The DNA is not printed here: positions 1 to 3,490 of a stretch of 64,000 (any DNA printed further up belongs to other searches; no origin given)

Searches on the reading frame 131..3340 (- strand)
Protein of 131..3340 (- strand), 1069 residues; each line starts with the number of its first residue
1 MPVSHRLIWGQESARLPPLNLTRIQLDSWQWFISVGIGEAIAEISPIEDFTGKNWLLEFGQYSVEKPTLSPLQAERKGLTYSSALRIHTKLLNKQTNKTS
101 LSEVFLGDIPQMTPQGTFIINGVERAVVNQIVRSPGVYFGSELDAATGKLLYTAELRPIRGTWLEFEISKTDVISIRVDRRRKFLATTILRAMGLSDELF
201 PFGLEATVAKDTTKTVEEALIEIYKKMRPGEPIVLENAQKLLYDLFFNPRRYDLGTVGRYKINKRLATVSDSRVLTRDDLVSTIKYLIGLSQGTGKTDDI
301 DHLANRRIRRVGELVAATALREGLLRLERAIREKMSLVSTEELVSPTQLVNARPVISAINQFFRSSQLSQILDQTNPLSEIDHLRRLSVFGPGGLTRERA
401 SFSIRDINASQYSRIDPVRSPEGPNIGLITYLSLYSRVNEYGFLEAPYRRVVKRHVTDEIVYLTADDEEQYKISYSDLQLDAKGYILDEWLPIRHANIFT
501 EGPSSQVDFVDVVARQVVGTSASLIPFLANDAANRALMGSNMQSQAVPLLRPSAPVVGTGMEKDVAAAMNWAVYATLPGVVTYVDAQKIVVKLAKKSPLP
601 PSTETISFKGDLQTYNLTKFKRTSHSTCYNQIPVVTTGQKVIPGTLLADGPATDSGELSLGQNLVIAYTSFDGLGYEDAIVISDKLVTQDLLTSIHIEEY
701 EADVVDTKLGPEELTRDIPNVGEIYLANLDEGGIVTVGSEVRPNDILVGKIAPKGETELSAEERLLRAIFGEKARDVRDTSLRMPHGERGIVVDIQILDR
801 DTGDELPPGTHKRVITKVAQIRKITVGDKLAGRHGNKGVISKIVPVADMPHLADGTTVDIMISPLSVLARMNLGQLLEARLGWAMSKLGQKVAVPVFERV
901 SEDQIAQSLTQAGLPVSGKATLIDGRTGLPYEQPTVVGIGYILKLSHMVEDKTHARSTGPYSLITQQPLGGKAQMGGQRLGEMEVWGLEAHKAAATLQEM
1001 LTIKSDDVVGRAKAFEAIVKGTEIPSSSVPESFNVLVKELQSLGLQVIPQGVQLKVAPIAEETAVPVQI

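Call 6: search_protein_families(library=pfam, proteins=[window:131-3340:-], max_evalue=0.001)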
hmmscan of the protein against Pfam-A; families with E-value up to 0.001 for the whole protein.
window:131-3340:- (1069 aa): 6 families
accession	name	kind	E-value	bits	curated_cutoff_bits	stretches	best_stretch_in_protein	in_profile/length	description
PF00562.33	RNA_pol_Rpb2_6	-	2.3e-115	386.1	23.4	1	575-974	2-373/373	RNA polymerase Rpb2, domain 6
PF04561.19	RNA_pol_Rpb2_2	-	3.5e-30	105.5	21.7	1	133-309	1-190/190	RNA polymerase Rpb2, domain 2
PF04560.25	RNA_pol_Rpb2_7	-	2.7e-23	82.6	32.1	1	976-1047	1-82/87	RNA polymerase Rpb2, domain 7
PF04565.21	RNA_pol_Rpb2_3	-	1.9e-21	76.4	21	1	370-438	1-68/68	RNA polymerase Rpb2, domain 3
PF10385.14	RNA_pol_Rpb2_45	-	7.2e-17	61.6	28.2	1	448-512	1-65/66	RNA polymerase beta subunit external 1 domain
PF04563.20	RNA_pol_Rpb2_1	-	1.2e-14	54.8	28.2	1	20-355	1-201/203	RNA polymerase beta subunit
